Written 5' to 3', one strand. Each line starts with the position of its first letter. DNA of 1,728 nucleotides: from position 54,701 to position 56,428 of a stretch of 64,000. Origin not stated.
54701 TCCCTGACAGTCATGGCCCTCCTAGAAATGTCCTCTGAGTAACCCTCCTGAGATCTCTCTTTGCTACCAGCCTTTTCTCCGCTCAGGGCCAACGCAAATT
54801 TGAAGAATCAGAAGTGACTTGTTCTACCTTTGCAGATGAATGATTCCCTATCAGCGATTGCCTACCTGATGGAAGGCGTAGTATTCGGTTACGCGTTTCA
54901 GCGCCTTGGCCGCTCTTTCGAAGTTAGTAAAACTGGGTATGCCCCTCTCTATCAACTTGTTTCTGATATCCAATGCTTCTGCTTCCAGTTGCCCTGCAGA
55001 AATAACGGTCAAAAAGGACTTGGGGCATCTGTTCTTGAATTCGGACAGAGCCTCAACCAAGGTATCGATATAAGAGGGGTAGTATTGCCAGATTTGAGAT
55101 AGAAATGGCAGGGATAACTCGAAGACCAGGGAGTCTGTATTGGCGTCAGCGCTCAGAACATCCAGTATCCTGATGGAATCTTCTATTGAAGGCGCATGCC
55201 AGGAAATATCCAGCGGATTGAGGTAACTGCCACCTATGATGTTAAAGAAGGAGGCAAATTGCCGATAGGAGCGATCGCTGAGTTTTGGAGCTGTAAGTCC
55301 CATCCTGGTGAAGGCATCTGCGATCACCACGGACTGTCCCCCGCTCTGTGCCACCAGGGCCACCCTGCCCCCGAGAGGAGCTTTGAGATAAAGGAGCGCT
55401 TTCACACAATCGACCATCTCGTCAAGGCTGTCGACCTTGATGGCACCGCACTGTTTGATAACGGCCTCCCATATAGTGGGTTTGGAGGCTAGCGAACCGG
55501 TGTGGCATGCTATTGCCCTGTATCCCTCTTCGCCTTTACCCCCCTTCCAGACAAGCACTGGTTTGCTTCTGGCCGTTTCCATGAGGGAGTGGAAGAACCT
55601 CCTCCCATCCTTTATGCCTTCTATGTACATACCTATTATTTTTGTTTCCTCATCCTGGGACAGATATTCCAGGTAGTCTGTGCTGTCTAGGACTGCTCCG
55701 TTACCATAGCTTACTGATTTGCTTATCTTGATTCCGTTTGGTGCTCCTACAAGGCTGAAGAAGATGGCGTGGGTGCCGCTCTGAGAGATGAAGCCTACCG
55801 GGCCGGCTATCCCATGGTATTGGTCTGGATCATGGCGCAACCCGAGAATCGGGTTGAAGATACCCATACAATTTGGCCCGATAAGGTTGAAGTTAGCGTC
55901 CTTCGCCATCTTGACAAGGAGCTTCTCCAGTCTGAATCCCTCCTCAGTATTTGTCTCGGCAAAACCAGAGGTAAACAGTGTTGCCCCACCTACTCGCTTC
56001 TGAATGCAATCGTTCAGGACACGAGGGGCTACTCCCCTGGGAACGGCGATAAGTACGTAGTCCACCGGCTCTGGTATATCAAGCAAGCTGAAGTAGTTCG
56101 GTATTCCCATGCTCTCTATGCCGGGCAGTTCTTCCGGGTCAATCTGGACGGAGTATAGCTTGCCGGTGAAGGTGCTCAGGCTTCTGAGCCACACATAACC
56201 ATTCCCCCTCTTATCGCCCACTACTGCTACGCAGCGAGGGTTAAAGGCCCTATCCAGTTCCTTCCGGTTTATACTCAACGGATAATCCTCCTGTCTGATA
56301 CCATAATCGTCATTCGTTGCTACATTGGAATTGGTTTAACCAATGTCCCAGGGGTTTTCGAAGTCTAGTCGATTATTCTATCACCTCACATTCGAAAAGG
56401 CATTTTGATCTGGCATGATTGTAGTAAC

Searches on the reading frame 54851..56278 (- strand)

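Call 37: search_protein_families(library=pfam, proteins=[window:54851-56278:-], max_evalue=0.00001)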
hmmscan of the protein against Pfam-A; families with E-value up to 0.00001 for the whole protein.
window:54851-56278:- (475 aa): 2 families
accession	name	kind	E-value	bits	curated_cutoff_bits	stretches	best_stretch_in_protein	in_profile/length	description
PF13607.11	Succ_CoA_lig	-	1.2e-46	158.4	27.4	1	158-295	1-138/138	Succinyl-CoA ligase like flavodoxin domain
PF13380.12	CoA_binding_2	-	5e-08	33.8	22.8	1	17-142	3-115/116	CoA binding domain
